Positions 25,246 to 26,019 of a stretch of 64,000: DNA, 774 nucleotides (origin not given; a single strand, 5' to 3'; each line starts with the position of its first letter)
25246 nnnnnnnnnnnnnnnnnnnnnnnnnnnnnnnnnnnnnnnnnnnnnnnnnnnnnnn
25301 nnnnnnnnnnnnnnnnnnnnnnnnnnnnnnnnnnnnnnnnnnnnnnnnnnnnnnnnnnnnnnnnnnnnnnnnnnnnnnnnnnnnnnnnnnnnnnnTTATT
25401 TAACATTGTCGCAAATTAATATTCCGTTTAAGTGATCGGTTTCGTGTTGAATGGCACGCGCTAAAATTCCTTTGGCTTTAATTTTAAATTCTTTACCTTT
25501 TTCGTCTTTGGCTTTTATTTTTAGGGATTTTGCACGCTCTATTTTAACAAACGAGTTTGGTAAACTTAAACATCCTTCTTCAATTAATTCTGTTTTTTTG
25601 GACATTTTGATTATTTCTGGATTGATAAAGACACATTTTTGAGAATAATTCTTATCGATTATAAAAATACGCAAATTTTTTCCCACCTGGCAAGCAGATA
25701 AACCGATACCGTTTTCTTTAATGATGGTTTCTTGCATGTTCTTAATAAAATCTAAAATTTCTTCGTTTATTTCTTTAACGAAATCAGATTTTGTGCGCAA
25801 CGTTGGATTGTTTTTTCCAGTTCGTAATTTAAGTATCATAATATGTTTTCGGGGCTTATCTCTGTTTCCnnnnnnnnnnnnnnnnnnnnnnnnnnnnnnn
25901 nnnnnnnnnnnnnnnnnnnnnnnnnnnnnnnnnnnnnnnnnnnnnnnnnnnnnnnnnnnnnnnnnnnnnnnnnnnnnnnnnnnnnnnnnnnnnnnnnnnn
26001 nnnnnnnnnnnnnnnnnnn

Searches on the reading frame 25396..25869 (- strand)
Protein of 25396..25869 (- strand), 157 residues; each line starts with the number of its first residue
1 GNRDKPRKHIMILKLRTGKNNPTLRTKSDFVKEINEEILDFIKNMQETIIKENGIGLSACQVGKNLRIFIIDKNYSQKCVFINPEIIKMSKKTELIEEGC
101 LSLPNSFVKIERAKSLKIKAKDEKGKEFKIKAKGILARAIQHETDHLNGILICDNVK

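Call 36: search_protein_families(library=pfam, proteins=[window:25396-25869:-], max_evalue=0.001)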
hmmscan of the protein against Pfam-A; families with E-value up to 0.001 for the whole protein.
window:25396-25869:- (157 aa): 1 family
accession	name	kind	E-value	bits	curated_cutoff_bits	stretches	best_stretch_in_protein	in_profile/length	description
PF01327.26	Pep_deformylase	-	1.5e-43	148.6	22.8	1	20-156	8-150/156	Polypeptide deformylase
